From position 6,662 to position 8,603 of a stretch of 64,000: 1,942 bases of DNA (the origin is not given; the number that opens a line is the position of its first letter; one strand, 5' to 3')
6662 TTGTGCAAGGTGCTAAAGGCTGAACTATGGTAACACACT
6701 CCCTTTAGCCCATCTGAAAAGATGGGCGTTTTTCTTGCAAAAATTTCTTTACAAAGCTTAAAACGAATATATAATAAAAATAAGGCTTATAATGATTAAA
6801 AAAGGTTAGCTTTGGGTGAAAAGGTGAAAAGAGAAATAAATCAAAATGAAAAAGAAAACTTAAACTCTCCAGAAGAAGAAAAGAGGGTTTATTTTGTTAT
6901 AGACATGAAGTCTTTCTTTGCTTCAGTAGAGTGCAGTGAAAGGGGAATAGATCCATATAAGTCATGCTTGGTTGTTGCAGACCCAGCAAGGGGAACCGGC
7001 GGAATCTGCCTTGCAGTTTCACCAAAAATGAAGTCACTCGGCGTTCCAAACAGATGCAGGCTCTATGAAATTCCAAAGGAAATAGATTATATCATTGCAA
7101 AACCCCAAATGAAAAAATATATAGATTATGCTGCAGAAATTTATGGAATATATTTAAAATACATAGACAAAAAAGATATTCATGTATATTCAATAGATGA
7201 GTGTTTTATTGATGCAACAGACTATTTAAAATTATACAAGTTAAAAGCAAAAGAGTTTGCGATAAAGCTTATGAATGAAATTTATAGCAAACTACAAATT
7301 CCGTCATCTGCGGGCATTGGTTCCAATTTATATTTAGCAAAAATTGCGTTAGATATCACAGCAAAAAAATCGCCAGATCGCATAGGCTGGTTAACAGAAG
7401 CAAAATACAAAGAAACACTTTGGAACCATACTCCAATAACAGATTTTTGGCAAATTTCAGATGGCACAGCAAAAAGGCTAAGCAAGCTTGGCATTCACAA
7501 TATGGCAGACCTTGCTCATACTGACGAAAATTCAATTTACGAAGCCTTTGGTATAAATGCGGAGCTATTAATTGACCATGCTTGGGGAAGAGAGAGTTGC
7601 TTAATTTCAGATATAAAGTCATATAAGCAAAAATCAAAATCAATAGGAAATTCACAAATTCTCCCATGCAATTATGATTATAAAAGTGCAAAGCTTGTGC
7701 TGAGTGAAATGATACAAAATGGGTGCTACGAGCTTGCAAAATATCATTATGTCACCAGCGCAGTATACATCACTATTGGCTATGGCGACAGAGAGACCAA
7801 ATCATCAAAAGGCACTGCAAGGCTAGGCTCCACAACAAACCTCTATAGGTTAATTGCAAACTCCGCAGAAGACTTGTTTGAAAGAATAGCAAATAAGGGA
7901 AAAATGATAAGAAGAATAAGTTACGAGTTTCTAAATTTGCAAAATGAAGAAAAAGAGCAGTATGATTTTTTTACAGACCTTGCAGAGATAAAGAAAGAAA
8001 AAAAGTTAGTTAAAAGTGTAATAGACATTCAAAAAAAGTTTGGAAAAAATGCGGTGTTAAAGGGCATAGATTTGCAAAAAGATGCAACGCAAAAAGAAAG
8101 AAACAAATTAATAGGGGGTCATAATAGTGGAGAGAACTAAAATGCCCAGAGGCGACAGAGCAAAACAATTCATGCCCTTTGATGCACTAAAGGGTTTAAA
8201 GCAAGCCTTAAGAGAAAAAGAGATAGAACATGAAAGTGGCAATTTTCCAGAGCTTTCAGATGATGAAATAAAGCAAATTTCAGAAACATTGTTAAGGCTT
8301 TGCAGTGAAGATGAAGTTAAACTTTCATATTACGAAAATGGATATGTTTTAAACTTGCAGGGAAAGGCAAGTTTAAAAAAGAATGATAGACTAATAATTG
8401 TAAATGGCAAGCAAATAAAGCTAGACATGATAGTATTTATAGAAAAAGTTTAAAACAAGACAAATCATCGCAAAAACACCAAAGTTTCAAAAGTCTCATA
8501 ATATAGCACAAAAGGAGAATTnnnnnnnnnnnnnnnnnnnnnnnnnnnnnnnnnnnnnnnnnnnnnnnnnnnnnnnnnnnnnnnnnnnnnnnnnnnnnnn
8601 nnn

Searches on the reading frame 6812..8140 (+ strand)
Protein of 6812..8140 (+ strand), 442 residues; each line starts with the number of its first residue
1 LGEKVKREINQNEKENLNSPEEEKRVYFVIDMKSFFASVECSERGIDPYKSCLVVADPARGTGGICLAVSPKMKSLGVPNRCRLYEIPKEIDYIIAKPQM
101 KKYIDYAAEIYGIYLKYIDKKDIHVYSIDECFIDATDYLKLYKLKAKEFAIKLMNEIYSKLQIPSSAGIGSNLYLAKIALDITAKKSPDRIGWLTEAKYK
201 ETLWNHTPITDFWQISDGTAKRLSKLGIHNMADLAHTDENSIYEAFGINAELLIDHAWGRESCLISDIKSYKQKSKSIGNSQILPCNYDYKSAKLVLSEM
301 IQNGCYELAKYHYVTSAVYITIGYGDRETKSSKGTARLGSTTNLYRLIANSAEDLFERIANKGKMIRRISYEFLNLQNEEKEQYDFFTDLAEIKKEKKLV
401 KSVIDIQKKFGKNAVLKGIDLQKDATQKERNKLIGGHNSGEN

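Call 7: search_protein_families(library=pfam, proteins=[window:6812-8140:+])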
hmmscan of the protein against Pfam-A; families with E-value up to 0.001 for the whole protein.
window:6812-8140:+ (442 aa): 2 families
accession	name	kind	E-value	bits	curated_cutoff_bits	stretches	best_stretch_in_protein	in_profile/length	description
PF00817.25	IMS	-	1.6e-28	99.9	23.2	1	30-180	1-147/148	impB/mucB/samB family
PF11799.13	IMS_C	-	2.5e-12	47.6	20.7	1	275-385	1-108/109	impB/mucB/samB family C-terminal domain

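Call 19: find_related_loci(query=window:6812-8140:+, collection=genome_contigs, flank=4000)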
Query window:6812-8140:+ (442 aa) in genome_contigs; peptide patterns used: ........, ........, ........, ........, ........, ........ (x = any residue, [..] = any of these).
91 stretches matched a pattern; 25 encode a relative of the query (tblastn E <= 1e-3); 25 distinct loci.
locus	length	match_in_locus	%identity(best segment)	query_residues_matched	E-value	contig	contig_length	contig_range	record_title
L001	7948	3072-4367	83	15-442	0e+0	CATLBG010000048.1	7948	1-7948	MAG TPA_asm: uncultured Clostridia bacterium isolate MGG02817_1680015498 genome assembly, contig: ERR2136559_740, whole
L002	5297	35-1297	66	21-442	0e+0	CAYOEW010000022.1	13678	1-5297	MAG TPA_asm: uncultured Lachnospiraceae bacterium isolate SRP225648_co1_915 genome assembly, contig: NODE_11346_length_1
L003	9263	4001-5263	65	22-442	0e+0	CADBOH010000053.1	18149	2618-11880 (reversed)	MAG: uncultured Clostridiales bacterium isolate RUG14149 genome assembly, contig: RUG14149_asm_53, whole genome shotgun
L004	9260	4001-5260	66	22-442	0e+0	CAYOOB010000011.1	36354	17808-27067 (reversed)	MAG TPA_asm: uncultured Lachnospiraceae bacterium isolate SRP141132_co3_356 genome assembly, contig: NODE_684_length_363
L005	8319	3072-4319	64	25-442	0e+0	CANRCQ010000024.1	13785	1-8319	MAG: uncultured Clostridia bacterium isolate Lapin-027__bin73 genome assembly, contig: Lapin-027__NODE_4301_length_13785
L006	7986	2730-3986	62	23-441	0e+0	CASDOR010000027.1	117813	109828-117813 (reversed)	uncultured Christensenella sp. isolate SI.A89.metabat-bins.32 genome assembly, contig: SI.A89.metabat-bins.32.fa_k141_46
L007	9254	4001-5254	63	24-441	0e+0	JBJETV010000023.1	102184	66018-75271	MAG: Christensenellales bacterium isolate LOHA39_bin.010 NODE_86_length_102184_cov_9.803572, whole genome shotgun sequen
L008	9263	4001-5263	65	21-442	0e+0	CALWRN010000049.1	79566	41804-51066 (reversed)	MAG: uncultured Clostridia bacterium isolate E21__bin145 genome assembly, contig: E21__k127_7877061, whole genome shotgu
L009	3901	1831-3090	65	23-442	0e+0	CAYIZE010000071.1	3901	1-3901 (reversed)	MAG TPA_asm: uncultured Christensenella sp. isolate ERP122455_co2_49 genome assembly, contig: NODE_11574_length_3901_cov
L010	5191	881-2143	61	22-442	0e+0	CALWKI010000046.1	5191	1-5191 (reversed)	MAG: uncultured Clostridia bacterium isolate E27__bin405 genome assembly, contig: E27__k127_5047986, whole genome shotgu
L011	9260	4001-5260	65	23-442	0e+0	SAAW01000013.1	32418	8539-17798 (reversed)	MAG: Clostridia bacterium isolate INTA.CYC.065 contig-100_1003, whole genome shotgun sequence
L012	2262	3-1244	64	28-441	0e+0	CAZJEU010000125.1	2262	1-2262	MAG TPA_asm: uncultured Christensenella sp. isolate binchicken_co59_197 genome assembly, contig: NODE_127281_length_2262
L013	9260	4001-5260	65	22-442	0e+0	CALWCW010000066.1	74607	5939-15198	MAG: uncultured Clostridia bacterium isolate E03__bin84 genome assembly, contig: E03__k127_1388226, whole genome shotgun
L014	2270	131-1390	64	23-442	0e+0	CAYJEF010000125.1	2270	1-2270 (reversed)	MAG TPA_asm: uncultured Christensenella sp. isolate ERP122455_co1_198 genome assembly, contig: NODE_26898_length_2270_co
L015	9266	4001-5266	63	23-442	2e-176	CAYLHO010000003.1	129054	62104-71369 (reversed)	MAG TPA_asm: uncultured Lachnospiraceae bacterium isolate SRP313737_co1_37 genome assembly, contig: NODE_168_length_1290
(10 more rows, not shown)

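Call 39: find_homologous_proteins(query=window:6812-8140:+, max_evalue=1e-100)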
Query window:6812-8140:+ (442 aa): 6436 proteins with E <= 1e-100 among 8000 candidates; the best 120 are listed.
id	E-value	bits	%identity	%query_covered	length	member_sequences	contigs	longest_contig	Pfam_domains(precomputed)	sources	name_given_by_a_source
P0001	2.9e-292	987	100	100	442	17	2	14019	PF11799.14,PF00817.26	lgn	-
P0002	7.1e-240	814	82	97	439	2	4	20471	PF11799.14,PF00817.26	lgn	-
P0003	3.8e-220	749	75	99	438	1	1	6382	PF11799.14,PF00817.26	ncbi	-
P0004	7.1e-212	722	74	95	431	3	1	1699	PF11799.14,PF00817.26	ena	-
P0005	3.8e-211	720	72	97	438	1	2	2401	PF11799.14,PF00817.26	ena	-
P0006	7.1e-211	719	72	98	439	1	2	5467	PF11799.14,PF00817.26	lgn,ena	-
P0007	1.3e-207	708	72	97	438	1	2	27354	PF11799.14,PF00817.26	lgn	-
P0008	4.2e-207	706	72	98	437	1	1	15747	PF11799.14,PF00817.26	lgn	-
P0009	9.4e-205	699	71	95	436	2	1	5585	PF11799.14,PF00817.26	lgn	-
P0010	2.5e-202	691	70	97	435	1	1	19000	PF11799.14,PF00817.26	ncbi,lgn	-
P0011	8.6e-198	676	71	95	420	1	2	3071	PF11799.14,PF00817.26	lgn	-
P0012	7.1e-197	673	69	95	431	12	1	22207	PF11799.14,PF00817.26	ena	-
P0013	1.1e-196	672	70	95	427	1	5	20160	PF11799.14,PF00817.26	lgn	-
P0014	2.7e-194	664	68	95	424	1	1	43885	PF11799.14,PF00817.26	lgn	-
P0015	2.0e-192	658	68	95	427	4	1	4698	PF11799.14,PF00817.26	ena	-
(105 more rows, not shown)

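Call 41: find_encoding_contigs(protein=P0003, flank=4000, max_places=2)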
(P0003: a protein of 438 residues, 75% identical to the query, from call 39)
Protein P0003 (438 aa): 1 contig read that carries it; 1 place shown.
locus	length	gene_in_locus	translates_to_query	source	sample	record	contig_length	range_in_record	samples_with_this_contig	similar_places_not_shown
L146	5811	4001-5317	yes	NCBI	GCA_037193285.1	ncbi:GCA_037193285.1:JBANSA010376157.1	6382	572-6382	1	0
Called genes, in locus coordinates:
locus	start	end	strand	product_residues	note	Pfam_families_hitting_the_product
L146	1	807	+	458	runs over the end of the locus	?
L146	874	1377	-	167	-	PF01467:CTP_transf_like (faint)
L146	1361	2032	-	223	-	-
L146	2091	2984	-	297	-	PF00483:NTP_transferase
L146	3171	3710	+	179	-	PF00149:Metallophos, PF12850:Metallophos_2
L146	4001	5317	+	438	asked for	PF00817:IMS, PF11799:IMS_C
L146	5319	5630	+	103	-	PF08863:YolD (weak)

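Call 42: find_encoding_contigs(protein=P0007, flank=4000, max_places=2)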
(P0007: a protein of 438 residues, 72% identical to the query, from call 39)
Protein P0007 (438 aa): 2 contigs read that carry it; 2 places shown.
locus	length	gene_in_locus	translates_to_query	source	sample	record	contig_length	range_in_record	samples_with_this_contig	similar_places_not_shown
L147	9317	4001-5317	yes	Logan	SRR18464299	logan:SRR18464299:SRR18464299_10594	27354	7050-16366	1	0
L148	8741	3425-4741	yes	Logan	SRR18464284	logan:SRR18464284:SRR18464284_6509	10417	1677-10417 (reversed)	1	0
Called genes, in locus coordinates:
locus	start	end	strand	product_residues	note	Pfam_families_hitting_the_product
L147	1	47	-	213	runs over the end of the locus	PF05013:FGase (weak)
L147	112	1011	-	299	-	PF00483:NTP_transferase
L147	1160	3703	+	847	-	PF09479:Flg_new (weak), PF18998:Flg_new_2 (faint)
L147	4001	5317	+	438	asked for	PF00817:IMS, PF11799:IMS_C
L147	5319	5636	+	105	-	-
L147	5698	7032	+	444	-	PF02878:PGM_PMM_I, PF02879:PGM_PMM_II, PF02880:PGM_PMM_III, PF00408:PGM_PMM_IV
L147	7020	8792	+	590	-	PF13230:GATase_4, PF13522:GATase_6, PF13537:GATase_7, PF01380:SIS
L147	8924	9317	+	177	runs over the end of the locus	PF22769:DCD (weak), PF00692:dUTPase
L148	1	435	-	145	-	?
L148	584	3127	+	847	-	PF09479:Flg_new (weak), PF18998:Flg_new_2 (faint)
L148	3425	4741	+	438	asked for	PF00817:IMS, PF11799:IMS_C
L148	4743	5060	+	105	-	-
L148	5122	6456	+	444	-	PF02878:PGM_PMM_I, PF02879:PGM_PMM_II, PF02880:PGM_PMM_III, PF00408:PGM_PMM_IV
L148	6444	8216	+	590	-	PF13230:GATase_4, PF13522:GATase_6, PF13537:GATase_7, PF01380:SIS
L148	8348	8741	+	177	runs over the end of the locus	PF22769:DCD (weak), PF00692:dUTPase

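Call 43: find_encoding_contigs(protein=P0008, flank=4000, max_places=2)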
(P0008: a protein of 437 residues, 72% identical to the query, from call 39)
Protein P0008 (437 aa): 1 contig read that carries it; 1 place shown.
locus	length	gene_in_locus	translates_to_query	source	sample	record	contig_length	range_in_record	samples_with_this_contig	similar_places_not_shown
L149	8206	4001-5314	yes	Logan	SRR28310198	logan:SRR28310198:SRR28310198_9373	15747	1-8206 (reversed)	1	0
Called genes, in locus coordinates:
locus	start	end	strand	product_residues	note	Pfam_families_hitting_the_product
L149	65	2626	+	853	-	-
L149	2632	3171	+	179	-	PF00149:Metallophos, PF12850:Metallophos_2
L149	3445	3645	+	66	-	-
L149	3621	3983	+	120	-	PF00293:NUDIX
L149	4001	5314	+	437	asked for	PF00817:IMS, PF11799:IMS_C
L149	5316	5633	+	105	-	PF08863:YolD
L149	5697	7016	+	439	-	PF02878:PGM_PMM_I, PF02879:PGM_PMM_II, PF02880:PGM_PMM_III, PF00408:PGM_PMM_IV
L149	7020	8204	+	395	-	?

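Call 45: find_encoding_contigs(protein=P0010, flank=4000, max_places=2)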
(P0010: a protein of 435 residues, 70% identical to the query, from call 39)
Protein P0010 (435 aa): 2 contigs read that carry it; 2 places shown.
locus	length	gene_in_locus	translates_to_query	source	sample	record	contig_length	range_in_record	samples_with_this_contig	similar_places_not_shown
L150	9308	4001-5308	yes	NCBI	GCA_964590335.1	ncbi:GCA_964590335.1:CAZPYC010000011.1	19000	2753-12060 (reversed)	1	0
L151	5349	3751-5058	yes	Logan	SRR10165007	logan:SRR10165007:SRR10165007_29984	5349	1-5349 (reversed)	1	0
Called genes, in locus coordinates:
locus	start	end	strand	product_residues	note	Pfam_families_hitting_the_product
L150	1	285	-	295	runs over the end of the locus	PF00483:NTP_transferase, PF12804:NTP_transf_3 (weak)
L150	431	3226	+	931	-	PF18998:Flg_new_2 (faint)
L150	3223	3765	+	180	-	PF00149:Metallophos, PF12850:Metallophos_2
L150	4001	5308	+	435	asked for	PF00817:IMS, PF11799:IMS_C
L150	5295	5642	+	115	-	-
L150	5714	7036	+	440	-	PF02878:PGM_PMM_I, PF02879:PGM_PMM_II, PF02880:PGM_PMM_III, PF00408:PGM_PMM_IV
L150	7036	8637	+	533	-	-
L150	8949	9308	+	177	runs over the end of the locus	PF22769:DCD (weak), PF00692:dUTPase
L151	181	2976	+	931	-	PF18998:Flg_new_2 (faint)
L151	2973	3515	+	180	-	PF00149:Metallophos, PF12850:Metallophos_2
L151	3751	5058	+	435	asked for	PF00817:IMS, PF11799:IMS_C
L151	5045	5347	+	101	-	?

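Call 46: find_encoding_contigs(protein=P0013, flank=4000, max_places=2)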
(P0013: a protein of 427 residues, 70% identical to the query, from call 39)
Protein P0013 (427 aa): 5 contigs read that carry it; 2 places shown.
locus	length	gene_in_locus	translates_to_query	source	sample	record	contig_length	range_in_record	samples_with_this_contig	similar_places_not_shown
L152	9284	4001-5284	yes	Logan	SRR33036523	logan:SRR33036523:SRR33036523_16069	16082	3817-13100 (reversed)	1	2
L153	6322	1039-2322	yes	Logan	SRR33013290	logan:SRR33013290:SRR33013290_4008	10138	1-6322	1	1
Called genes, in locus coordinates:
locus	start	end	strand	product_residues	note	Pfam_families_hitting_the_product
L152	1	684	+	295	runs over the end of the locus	PF00126:HTH_1, PF03466:LysR_substrate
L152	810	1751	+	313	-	PF00480:ROK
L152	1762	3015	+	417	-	PF00342:PGI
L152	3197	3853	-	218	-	PF01113:DapB_N, PF05173:DapB_C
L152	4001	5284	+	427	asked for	PF00817:IMS, PF11799:IMS_C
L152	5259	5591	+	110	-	PF08863:YolD (weak)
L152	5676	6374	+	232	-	PF02308:MgtC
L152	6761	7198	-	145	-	-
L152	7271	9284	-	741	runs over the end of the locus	PF01136:Peptidase_U32, PF12392:DUF3656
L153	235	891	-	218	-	PF01113:DapB_N, PF05173:DapB_C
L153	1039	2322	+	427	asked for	PF00817:IMS, PF11799:IMS_C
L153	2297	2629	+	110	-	PF08863:YolD (weak)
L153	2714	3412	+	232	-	PF02308:MgtC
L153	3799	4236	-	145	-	-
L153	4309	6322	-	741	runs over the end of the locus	PF01136:Peptidase_U32, PF12392:DUF3656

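Call 47: find_encoding_contigs(protein=P0014, flank=4000, max_places=2)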
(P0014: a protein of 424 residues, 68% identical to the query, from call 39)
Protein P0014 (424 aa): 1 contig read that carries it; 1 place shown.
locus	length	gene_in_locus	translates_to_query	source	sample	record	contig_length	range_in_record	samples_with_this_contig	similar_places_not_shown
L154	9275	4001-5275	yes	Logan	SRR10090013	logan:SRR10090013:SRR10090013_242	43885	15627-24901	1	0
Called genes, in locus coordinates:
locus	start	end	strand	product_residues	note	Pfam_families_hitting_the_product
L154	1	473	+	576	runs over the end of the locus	PF03193:RsgA_GTPase (faint), PF00005:ABC_tran, PF02463:SMC_N, PF13191:AAA_16 (faint), PF13401:AAA_22 (faint), PF13555:AAA_29 (faint), PF12848:ABC_tran_Xtn, PF00005:ABC_tran, +3 more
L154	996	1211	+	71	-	-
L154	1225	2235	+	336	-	PF05448:AXE1 (faint), PF12740:PETase, PF01738:DLH (weak), PF02129:Peptidase_S15, PF00561:Abhydrolase_1 (weak), PF00326:Peptidase_S9 (faint)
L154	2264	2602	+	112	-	-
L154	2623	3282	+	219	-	PF01613:Flavin_Reduct, PF00301:Rubredoxin, PF21349:RUBY_RBDX (weak)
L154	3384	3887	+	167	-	PF00293:NUDIX (weak)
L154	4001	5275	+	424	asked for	PF00817:IMS, PF11799:IMS_C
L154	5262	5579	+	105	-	PF08863:YolD (weak)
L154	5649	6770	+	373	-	PF13793:Pribosyltran_N, PF00156:Pribosyltran, PF14572:Pribosyl_synth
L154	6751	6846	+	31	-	-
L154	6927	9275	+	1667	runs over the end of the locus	-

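Call 76: find_encoding_contigs(protein=P0012, flank=3000, max_places=1)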
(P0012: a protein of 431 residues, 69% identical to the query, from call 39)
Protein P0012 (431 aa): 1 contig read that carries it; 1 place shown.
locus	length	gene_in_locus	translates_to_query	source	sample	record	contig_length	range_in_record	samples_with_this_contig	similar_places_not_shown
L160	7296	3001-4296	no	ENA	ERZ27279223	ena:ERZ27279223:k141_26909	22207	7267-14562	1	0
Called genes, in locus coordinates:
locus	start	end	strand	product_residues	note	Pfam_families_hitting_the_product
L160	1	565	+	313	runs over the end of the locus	PF00480:ROK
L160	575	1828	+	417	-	PF00342:PGI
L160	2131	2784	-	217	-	PF01113:DapB_N, PF05173:DapB_C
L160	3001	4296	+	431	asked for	PF00817:IMS, PF11799:IMS_C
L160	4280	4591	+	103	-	PF08863:YolD (weak)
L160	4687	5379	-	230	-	PF01712:dNK, PF02223:Thymidylate_kin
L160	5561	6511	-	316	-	PF04748:Polysacc_deac_2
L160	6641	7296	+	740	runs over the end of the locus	PF23139:OB_YrrC, PF14520:HHH_5 (weak), PF14490:HHH_RecD2, PF05970:PIF1, PF13604:AAA_30, PF13245:AAA_19, PF18335:SH3_13, PF13538:UvrD_C_2, +6 more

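Call 77: find_encoding_contigs(protein=P0009, flank=3000, max_places=1)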
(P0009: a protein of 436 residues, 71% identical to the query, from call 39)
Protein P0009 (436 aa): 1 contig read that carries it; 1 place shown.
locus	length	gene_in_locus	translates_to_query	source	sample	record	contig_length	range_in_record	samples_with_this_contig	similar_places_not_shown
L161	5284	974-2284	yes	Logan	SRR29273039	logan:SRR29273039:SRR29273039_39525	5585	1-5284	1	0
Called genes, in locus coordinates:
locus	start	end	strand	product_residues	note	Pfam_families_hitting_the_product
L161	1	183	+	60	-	?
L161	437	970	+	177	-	PF00293:NUDIX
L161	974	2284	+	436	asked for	PF00817:IMS, PF11799:IMS_C (weak)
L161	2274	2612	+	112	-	-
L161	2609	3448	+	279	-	PF13672:PP2C_2 (weak)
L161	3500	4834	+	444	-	PF02878:PGM_PMM_I, PF02879:PGM_PMM_II, PF02880:PGM_PMM_III, PF00408:PGM_PMM_IV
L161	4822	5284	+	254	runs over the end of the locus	?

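Call 78: find_encoding_contigs(protein=P0006, flank=3000, max_places=1)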
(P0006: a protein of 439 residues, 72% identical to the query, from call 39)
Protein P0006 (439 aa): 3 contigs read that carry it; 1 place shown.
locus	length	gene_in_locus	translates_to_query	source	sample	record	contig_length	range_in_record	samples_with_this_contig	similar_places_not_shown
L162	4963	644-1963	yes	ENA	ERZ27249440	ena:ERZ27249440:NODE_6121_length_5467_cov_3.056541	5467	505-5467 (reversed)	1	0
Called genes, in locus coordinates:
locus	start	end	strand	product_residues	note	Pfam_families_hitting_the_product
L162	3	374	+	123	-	?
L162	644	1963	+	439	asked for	PF00817:IMS, PF11799:IMS_C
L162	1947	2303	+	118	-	-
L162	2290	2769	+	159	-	-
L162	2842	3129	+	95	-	-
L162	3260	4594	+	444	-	PF02878:PGM_PMM_I, PF02879:PGM_PMM_II, PF02880:PGM_PMM_III, PF00408:PGM_PMM_IV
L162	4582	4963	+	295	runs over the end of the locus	?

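Call 91: search_protein_families(library=ncbifam, proteins=[window:6812-8140:+], max_evalue=0.001)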
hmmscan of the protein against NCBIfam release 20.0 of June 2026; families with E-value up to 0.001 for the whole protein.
window:6812-8140:+ (442 aa): 10 families
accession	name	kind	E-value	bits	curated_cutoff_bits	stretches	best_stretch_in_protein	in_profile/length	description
NF002848.0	PRK03103.1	subfamily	3.1e-68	230.1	381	1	24-437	3-408/410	DNA polymerase IV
NF002492.0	PRK01810.1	equivalog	2.1e-51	174.9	399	1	21-432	6-406/412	DNA polymerase IV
NF002677.0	PRK02406.1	equivalog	1.7e-28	99.8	256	1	28-381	9-348/357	DNA polymerase IV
NF002751.0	PRK02794.1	equivalog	4.2e-28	98.4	371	1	30-426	43-423/425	DNA polymerase IV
NF003015.0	PRK03858.1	subfamily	1.9e-23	83.2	367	1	30-427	12-392/399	DNA polymerase IV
NF002882.0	PRK03348.1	equivalog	1.6e-20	73.3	389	1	25-400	5-366/461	DNA polymerase IV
NF002883.0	PRK03352.1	equivalog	1.4e-18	67.2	330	1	28-362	8-329/347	DNA polymerase IV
NF010731.0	PRK14133.1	equivalog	3.8e-17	62.6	362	1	24-388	2-348/352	DNA polymerase IV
NF002292.0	PRK01216.1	equivalog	8.5e-17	61.2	339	1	30-381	6-344/351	DNA polymerase IV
NF002955.0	PRK03609.1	subfamily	5e-15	55.3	431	1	29-415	4-389/422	translesion error-prone DNA polymerase V subunit UmuC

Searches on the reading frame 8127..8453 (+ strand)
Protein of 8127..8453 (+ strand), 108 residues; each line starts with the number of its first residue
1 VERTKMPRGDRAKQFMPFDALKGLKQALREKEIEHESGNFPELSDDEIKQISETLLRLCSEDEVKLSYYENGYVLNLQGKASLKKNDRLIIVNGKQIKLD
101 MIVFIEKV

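Call 7: search_protein_families(library=pfam, proteins=[window:8127-8453:+])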
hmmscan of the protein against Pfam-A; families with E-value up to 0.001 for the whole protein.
window:8127-8453:+ (108 aa): 1 family
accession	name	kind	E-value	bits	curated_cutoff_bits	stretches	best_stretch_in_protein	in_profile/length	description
PF08863.15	YolD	-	3.2e-07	30.8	27.5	1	25-103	6-91/94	YolD-like protein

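Call 74: search_protein_families(library=phrogs, max_evalue=0.01, proteins=[window:8127-8453:+])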
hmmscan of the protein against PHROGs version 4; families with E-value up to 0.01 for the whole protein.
window:8127-8453:+ (108 aa): 1 family
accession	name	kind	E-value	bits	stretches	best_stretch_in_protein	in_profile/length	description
phrog_3352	-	unknown function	4.9e-06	27.5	1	6-106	3-110/111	-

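Call 91: search_protein_families(library=ncbifam, proteins=[window:8127-8453:+], max_evalue=0.001)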
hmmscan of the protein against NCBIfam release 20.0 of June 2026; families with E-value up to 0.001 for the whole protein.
window:8127-8453:+ (108 aa): 0 families
